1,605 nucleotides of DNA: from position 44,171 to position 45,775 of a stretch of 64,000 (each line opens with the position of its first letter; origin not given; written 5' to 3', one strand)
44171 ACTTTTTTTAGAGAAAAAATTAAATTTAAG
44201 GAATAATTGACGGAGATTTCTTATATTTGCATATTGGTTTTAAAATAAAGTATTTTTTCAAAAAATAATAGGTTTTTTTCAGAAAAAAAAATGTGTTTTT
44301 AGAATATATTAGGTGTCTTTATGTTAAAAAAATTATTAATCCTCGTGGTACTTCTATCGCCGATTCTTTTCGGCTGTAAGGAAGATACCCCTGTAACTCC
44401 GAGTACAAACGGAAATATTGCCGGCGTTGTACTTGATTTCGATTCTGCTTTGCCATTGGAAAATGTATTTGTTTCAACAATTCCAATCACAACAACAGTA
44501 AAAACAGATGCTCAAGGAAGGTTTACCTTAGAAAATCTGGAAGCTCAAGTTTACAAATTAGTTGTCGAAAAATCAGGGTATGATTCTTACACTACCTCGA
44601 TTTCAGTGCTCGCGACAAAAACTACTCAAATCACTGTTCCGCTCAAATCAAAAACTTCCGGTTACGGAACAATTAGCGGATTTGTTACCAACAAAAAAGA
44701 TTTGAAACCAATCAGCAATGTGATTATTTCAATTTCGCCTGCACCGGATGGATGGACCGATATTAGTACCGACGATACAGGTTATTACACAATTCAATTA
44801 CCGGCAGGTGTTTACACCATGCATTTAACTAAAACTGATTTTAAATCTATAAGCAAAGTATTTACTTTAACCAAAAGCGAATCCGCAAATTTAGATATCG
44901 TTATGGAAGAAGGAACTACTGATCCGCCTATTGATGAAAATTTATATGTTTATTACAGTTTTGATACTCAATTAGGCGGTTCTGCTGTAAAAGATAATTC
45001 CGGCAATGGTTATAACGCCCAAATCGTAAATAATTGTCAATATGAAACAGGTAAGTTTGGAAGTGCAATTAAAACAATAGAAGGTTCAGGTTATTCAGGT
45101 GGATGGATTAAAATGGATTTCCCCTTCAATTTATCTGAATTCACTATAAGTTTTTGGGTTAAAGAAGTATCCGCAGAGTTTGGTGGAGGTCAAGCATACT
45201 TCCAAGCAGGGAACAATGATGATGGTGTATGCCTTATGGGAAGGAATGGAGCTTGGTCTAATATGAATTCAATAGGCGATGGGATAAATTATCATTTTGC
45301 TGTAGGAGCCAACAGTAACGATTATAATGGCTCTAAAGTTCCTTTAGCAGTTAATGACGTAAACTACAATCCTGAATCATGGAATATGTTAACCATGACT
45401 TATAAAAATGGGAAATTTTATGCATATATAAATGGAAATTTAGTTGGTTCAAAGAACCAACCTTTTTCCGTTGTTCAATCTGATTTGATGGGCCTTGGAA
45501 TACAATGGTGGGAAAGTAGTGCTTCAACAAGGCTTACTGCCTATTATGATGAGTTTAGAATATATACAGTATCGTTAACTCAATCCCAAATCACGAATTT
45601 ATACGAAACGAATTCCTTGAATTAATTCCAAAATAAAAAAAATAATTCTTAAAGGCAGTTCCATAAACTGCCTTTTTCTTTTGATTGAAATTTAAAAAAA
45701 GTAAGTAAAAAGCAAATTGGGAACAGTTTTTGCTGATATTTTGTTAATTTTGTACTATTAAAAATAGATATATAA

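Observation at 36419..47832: Candidate surface glycan-processing locus: LamG-SASA esterase-Ig T9SS cargo, four tandem CarbopepD_reg-LamG lipoprotein paralogs and a double-OmpA outer-membrane protein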

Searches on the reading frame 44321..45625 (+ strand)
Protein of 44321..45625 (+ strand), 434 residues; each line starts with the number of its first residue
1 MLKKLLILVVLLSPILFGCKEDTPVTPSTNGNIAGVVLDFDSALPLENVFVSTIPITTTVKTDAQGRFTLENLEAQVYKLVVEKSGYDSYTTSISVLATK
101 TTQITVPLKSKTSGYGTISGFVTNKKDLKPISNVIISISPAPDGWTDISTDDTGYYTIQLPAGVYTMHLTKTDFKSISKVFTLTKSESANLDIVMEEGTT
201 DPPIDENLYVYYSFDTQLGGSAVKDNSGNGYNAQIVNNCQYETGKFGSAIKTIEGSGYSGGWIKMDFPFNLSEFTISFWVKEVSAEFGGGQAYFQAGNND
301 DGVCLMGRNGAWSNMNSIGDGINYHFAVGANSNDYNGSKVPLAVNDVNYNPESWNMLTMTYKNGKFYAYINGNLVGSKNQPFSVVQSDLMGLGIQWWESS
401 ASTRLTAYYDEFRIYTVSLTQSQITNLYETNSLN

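Call 3: search_protein_families(library=pfam, proteins=[window:44321-45625:+], max_evalue=0.01)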
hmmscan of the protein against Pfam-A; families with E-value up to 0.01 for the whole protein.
window:44321-45625:+ (434 aa): 7 families
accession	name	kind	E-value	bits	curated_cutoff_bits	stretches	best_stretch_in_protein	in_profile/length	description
PF13620.12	CarboxypepD_reg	-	4.6e-26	91.4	32.3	2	33-108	2-81/82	Carboxypeptidase regulatory-like domain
PF13715.12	CarbopepD_reg_2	-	6.9e-21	74.5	32.2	2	33-112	1-80/88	CarboxypepD_reg-like domain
PF13385.13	Laminin_G_3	-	1.7e-13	51.4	27.6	1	268-424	13-150/151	Concanavalin A-like lectin/glucanases superfamily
PF08308.17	PEGA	-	2.6e-07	30.9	20.8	1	69-110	28-69/71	PEGA domain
PF17802.7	SpaA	-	0.00027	21.5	23.1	0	56-106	32-85/91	Prealbumin-like fold domain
PF17210.9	SdrD_B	-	0.00053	20.6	29.7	0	57-87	39-70/112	SdrD B-like domain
PF16371.11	MetallophosN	-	0.00073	20.1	35.6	0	45-88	9-50/77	N terminal of Calcineurin-like phosphoesterase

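Call 4: search_protein_families(library=ncbifam, proteins=[window:44321-45625:+], max_evalue=0.01)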
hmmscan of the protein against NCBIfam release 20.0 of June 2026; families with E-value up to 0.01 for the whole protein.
window:44321-45625:+ (434 aa): 2 families
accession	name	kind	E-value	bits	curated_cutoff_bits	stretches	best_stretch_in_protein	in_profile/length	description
NF052345.1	S_layer_anammox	exception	5.9e-13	47.1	1400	2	24-112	1306-1395/1596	Kustd1514 family S-layer glycoprotein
NF052521.1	TafC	equivalog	9.4e-05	21.7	410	1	272-430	216-362/373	TafC family fimbrial protein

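Call 7: find_homologous_proteins(query=window:44321-45625:+)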
Query window:44321-45625:+ (434 aa): 9 proteins with E <= 0.001 among 4804 candidates.
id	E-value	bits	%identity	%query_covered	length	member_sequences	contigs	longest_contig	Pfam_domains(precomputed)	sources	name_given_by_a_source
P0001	2.5e-288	974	100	100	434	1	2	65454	PF13715.13,PF13385.14,PF08308.18,PF13620.13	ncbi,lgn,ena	ncbi:MAG: carboxypeptidase regulatory-like domain-containing protein [bacterium]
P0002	1.6e-257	872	89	100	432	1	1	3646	PF13715.13,PF13385.14,PF08308.18,PF13620.13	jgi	jgi:hypothetical protein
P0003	3.5e-253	858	87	97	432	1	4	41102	PF13715.13,PF13385.14,PF08308.18,PF17802.8,PF13620.13,PF22904.4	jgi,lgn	jgi:hypothetical protein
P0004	2.7e-239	812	81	100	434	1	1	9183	PF13715.13,PF13385.14,PF08308.18,PF13620.13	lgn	-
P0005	2.6e-115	404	76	55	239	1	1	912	PF13385.14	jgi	jgi:hypothetical protein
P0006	3.5e-101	357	42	99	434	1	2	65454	PF13715.13,PF25020.2,PF13385.14,PF16371.13,PF08308.18,PF17802.8,PF13620.13,PF22904.4,PF17210.10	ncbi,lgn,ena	ncbi:MAG: carboxypeptidase regulatory-like domain-containing protein [bacterium]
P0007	3.0e-10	58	27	45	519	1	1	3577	PF13715.13,PF13385.14,PF08308.18,PF17802.8,PF13620.13,PF22904.4,PF17210.10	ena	-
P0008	1.0e-5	43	30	40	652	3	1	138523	PF00691.26,PF13715.13,PF08308.18,PF13620.13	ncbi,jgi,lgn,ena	ncbi:MAG TPA: OmpA family protein [bacterium]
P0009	8.5e-5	40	45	10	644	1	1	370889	PF13715.13,PF25020.2,PF14686.13,PF17802.8,PF00775.28,PF13620.13,PF09430.17,PF22904.4,PF17210.10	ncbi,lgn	-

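Call 10: find_encoding_contigs(protein=P0003, flank=10000, max_places=4)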
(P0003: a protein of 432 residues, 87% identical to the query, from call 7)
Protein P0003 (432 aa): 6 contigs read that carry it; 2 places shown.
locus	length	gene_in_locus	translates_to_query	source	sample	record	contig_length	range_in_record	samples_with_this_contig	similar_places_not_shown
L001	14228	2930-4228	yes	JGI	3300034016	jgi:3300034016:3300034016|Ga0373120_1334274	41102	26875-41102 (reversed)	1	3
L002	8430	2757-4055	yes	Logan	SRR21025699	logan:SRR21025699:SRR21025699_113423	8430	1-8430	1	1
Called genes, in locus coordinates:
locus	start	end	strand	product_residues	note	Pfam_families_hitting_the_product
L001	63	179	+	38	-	-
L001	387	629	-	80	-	PF10387:DUF2442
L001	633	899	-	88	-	PF13711:DUF4160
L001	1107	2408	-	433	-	PF03446:NAD_binding_2 (faint), PF03721:UDPG_MGDP_dh_N, PF00984:UDPG_MGDP_dh, PF03720:UDPG_MGDP_dh_C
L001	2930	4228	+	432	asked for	PF13620:CarboxypepD_reg, PF13715:CarbopepD_reg_2, PF17802:SpaA (faint), PF22904:NOMO1-like_2nd (faint), PF08308:PEGA (faint), PF13620:CarboxypepD_reg, PF13715:CarbopepD_reg_2, PF13385:Laminin_G_3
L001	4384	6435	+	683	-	PF13568:OMP_b-brl_2 (weak), PF00691:OmpA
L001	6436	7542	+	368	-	PF01168:Ala_racemase_N, PF00842:Ala_racemase_C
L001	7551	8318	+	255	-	PF02661:Fic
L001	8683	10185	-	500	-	PF05833:NFACT_N, PF05670:NFACT-R_1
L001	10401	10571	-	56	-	PF15919:HicB_lk_antitox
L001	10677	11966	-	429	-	PF00365:PFK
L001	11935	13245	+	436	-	-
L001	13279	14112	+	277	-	PF02498:Bro-N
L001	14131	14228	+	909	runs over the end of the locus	PF08487:VIT, PF13757:VIT_2 (weak), PF05762:VWA_CoxE (faint), PF00092:VWA, PF13519:VWA_2, PF13768:VWA_3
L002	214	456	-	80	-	PF10387:DUF2442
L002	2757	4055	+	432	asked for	PF13620:CarboxypepD_reg, PF13715:CarbopepD_reg_2, PF17802:SpaA (faint), PF22904:NOMO1-like_2nd (faint), PF08308:PEGA (faint), PF13620:CarboxypepD_reg, PF13715:CarbopepD_reg_2, PF13385:Laminin_G_3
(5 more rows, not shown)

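Call 11: find_encoding_contigs(protein=P0004, flank=10000, max_places=3)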
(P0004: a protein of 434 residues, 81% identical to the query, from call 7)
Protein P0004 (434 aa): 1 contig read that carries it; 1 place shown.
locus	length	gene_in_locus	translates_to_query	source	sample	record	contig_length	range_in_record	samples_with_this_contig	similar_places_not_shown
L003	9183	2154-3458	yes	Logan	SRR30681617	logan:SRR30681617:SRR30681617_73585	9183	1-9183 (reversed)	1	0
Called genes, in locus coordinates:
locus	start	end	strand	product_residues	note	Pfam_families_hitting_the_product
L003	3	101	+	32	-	?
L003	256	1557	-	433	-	PF03446:NAD_binding_2 (faint), PF03721:UDPG_MGDP_dh_N, PF00984:UDPG_MGDP_dh, PF03720:UDPG_MGDP_dh_C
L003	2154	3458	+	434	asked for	PF13620:CarboxypepD_reg, PF13715:CarbopepD_reg_2, PF08308:PEGA (faint), PF13620:CarboxypepD_reg, PF13715:CarbopepD_reg_2, PF13385:Laminin_G_3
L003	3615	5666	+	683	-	PF13568:OMP_b-brl_2 (weak), PF00691:OmpA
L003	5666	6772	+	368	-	PF01168:Ala_racemase_N, PF00842:Ala_racemase_C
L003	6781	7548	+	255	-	PF02661:Fic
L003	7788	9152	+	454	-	-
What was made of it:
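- L001-L003 have UGDH(-) / one P4 ortholog / OmpA / alr / Fic (calls 10, 11). The P4-OmpA-alr order is conserved in L001-L003 (calls 10, 11).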

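Call 19: find_related_loci(query=A3, collection=genome_contigs, flank=10000)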
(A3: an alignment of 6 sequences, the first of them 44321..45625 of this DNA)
Query A3 (434 aa) in genome_contigs; peptide patterns used: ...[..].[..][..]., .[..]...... (x = any residue, [..] = any of these).
19 stretches matched a pattern; 2 encode a relative of the query (tblastn E <= 1e-3); 2 distinct loci.
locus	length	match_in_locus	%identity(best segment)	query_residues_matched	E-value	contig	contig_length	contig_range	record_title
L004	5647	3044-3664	24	208-428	2e-8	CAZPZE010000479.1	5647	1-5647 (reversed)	MAG TPA_asm: uncultured Solibacteraceae bacterium isolate binchicken_co84_207 genome assembly, contig: k141_1494923, who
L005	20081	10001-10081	59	352-378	2e-5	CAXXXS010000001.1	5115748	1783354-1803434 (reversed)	MAG: Bacteroidales bacterium isolate cfd47556-b600-40b4-9185-b1262979a081 genome assembly, contig: contig_1, whole genom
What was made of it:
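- Tried and rejected: The rerun with A3 found only two irrelevant weak loci (call 19).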

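Call 33: predict_structure(alignment_id=A2)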
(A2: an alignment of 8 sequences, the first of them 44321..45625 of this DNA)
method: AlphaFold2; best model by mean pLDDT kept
length: 434 residues; sequences in the alignment: 8
mean_pLDDT: 79.6   pTM: 0.53
mean pLDDT of the five models: 79.6, 76.2, 75.6, 74.5, 70.0
residues with pLDDT >= 90: 109; 70-90: 231; 50-70: 68; < 50: 26
segments of 3 or more residues with pLDDT < 50: 16-27, 200-203, 313-320
pLDDT, mean of each block of 10 residues (from residue 1): 60 48 47 91 89 86 94 89 89 87 86 75 89 85 77 87 82 80 79 78 67 74 82 84 86 65 82 93 66 82 80 45 81 75 85 93 95 94 81 63 73 93 89 74
secondary structure, 60 per line:
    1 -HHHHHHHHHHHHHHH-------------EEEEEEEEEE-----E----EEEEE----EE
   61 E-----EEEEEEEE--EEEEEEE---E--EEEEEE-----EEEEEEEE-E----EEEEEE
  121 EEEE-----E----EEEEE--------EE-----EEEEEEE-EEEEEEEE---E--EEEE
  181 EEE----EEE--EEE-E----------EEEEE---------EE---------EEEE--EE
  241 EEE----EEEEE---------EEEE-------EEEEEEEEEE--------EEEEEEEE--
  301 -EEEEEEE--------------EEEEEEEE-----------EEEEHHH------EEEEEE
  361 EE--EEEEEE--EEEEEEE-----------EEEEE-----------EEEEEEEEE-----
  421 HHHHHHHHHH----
elements in order: H2-16 E30-39 E50-54 E59-61 E67-74 E77-83 E90-95 E101-108 E115-124 E135-139 E155-161 E163-170 E177-183 E188-190 E193-195 E208-212 E233-236 E239-243 E248-252 E262-265 E273-282 E291-298 E302-308 E323-330 E342-345 E355-362 E365-370 E373-379 E391-395 E407-415 H421-430
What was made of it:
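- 44321..45625 (+): P4: lipoprotein paralog (lipobox LFGC followed by K-E-D). It is the only copy with orthologs (81-89%) in related assemblies. AF2 model with pLDDT 79.6 (call 33).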

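Call 35: search_protein_representatives(alignment_id=A2)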
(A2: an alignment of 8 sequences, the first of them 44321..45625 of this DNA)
Query: 8 sequences, 432 profile positions. Proteins with E-value up to 0.001 (for the whole library): 156068; up to 1e-10: 38502; up to 1e-30: 4233. The best 150 are listed.
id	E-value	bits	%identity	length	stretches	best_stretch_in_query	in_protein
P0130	0.0e+00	1977.8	-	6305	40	31-198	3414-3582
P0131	0.0e+00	1209.6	-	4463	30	31-196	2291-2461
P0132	2.0e-294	992.3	-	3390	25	24-198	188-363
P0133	1.4e-287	969.8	-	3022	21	28-197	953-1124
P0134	4.0e-286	965.0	-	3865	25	32-200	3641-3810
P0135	2.9e-260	879.8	-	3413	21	28-195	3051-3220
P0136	5.0e-236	799.9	-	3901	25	30-194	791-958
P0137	2.9e-229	777.6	-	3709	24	30-196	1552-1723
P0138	6.0e-226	766.7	-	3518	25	28-196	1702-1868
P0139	2.2e-208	708.8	-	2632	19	31-198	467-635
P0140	1.2e-206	703.1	-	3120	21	31-188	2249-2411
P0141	3.5e-204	695.0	-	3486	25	31-195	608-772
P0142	7.5e-204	693.9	-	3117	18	59-198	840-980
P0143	2.0e-185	633.2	-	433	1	1-431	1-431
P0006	1.2e-184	630.6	-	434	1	1-431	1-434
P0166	2.3e-126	438.5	-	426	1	1-426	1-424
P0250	1.7e-85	303.9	-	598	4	199-430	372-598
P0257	7.1e-84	298.5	-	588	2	37-430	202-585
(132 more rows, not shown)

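Call 37: fold_search(model_id=the predicted structure, library=pdb)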
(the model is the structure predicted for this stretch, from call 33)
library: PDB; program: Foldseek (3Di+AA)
matches with E <= 10: 1656; with E <= 0.001: 339
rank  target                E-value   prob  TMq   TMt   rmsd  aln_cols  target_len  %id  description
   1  5ho2                  7.2e-12  1.00  0.39  0.22  19.6       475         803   16  Crystal structure of AbnA (open conformation), a GH43 extracellular arabinanase from Geobacillus stearothermophilus (released 2017-02-01)
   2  5ho0                  8.4e-11  1.00  0.36  0.20  21.3       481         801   16  Crystal structure of AbnA (closed conformation), a GH43 extracellular arabinanase from Geobacillus stearothermophilus (released 2017-02-01)
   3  5hp6                  1.0e-10  1.00  0.38  0.21  22.4       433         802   18  Structure of AbnA, a GH43 extracellular arabinanase from Geobacillus stearothermophilus (a new conformational state) (released 2017-02-01)
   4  6fwv_B                1.7e-10  1.00  0.22  0.19  14.6       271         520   15  The Bacillus anthracis TIE protein (released 2018-08-08)
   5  6fwv_A                2.9e-10  1.00  0.22  0.19  15.5       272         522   15  The Bacillus anthracis TIE protein (released 2018-08-08)
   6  3n7m                  1.1e-09  1.00  0.41  0.42   3.9       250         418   18  Crystal structure of W1252A mutant of HCR D/C VPI 5995 (released 2010-09-08)
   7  3r4s_A                1.2e-09  1.00  0.41  0.42   3.9       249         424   17  Cell entry of botulinum neurotoxin type C is dependent upon interaction with two ganglioside molecules (released 2011-06-08)
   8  7by5                  1.4e-09  1.00  0.38  0.14   4.8       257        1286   19  Tetanus neurotoxin mutant-(H233A/E234Q/H237A/Y375F) (released 2021-02-17)
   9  5hon_A                1.5e-09  1.00  0.36  0.72   4.3       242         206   21  Structure of Domain 4 of AbnA, a GH43 extracellular arabinanase from Geobacillus stearothermophilus, in complex with a (released 2017-02-01)
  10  6hox                  1.9e-09  1.00  0.34  0.35   7.0       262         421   16  Crystal structure of the binding domain of Paraclostridial Mosquitocidal Protein 1 (released 2019-07-10)
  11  3n7l                  2.1e-09  1.00  0.40  0.42   4.0       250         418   18  Crystal structure of botulinum neurotoxin serotype D/C VPI 5993 binding domain (released 2010-09-08)
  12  3r4u_A                2.3e-09  1.00  0.39  0.40   4.8       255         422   16  Cell entry of botulinum neurotoxin type C is dependent upon interaction with two ganglioside molecules (released 2011-06-08)
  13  4oq1                  3.3e-09  1.00  0.26  0.31   7.0       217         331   15  Structure of the Streptococcal ancillary pilin (released 2014-04-23)
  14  4isr_C                3.7e-09  1.00  0.39  0.41   4.0       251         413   17  Binding domain of Botulinum neurotoxin DC in complex with rat synaptotagmin II (released 2013-08-14)
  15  4isq_A                4.3e-09  1.00  0.39  0.41   3.9       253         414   17  Binding domain of Botulinum neurotoxin DC in complex with human synaptotagmin I (released 2013-08-14)
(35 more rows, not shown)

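Call 38: find_encoding_contigs(protein=P0166, flank=10000, max_places=3)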
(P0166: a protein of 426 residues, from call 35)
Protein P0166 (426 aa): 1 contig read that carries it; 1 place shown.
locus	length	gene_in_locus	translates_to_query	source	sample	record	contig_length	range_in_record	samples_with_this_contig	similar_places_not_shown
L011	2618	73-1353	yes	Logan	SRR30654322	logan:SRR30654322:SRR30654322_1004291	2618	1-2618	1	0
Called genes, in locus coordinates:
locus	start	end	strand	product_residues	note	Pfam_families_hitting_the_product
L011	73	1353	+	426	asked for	PF17802:SpaA (faint), PF13620:CarboxypepD_reg, PF13715:CarbopepD_reg_2, PF08308:PEGA (faint), PF22904:NOMO1-like_2nd (faint), PF13620:CarboxypepD_reg, PF13715:CarbopepD_reg_2, PF13385:Laminin_G_3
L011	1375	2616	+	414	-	?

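Call 39: find_encoding_contigs(protein=P0257, flank=10000, max_places=3)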
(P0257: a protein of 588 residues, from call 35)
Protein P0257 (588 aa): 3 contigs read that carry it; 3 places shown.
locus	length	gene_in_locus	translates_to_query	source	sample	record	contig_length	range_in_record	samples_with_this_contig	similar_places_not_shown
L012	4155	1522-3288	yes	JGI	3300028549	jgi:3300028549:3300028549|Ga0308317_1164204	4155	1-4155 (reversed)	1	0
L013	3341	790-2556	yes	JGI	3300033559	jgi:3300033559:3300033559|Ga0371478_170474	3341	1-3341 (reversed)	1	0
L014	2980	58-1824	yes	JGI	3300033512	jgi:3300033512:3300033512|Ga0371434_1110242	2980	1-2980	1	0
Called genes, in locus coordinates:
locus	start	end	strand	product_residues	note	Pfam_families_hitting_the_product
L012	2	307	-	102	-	?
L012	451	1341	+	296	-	PF19089:DUF5777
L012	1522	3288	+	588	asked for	PF15976:CooC_C (faint), PF13620:CarboxypepD_reg, PF13715:CarbopepD_reg_2, PF13385:Laminin_G_3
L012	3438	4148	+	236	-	PF13489:Methyltransf_23, PF08241:Methyltransf_11 (weak), PF08242:Methyltransf_12, PF05401:NodS (faint), PF13847:Methyltransf_31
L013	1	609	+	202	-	?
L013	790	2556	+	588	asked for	PF15976:CooC_C (faint), PF13620:CarboxypepD_reg, PF13715:CarbopepD_reg_2, PF13385:Laminin_G_3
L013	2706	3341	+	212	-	?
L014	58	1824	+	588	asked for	PF15976:CooC_C (faint), PF13620:CarboxypepD_reg, PF13715:CarbopepD_reg_2, PF13385:Laminin_G_3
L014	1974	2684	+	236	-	PF13489:Methyltransf_23, PF08241:Methyltransf_11 (weak), PF08242:Methyltransf_12, PF05401:NodS (faint), PF13847:Methyltransf_31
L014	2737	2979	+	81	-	?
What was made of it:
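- Other family members (L012-L014) have unrelated neighbours (call 39).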

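Call 46: find_related_loci(query=A3, collection=metagenome_contigs, flank=10000)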
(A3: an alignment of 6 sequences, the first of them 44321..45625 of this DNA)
Query A3 (434 aa) in metagenome_contigs; peptide patterns used: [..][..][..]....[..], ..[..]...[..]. (x = any residue, [..] = any of these).
345 stretches matched a pattern; 2 encode a relative of the query (tblastn E <= 1e-3); 2 distinct loci.
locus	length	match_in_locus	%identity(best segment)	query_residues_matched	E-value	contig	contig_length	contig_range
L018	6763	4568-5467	29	164-429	1e-7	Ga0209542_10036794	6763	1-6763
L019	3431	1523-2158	27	204-429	2e-7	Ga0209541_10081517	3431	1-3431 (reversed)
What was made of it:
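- The family is extremely narrow (calls 7, 19, 35, 46).
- Tried and rejected: The metagenome_contigs scan found only two weak loci at 27-29% identity (call 46).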

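Call 59: search_protein_families(library=padloc, proteins=[window:44321-45625:+], max_evalue=0.001)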
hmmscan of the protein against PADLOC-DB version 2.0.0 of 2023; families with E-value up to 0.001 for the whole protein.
window:44321-45625:+ (434 aa): 0 families
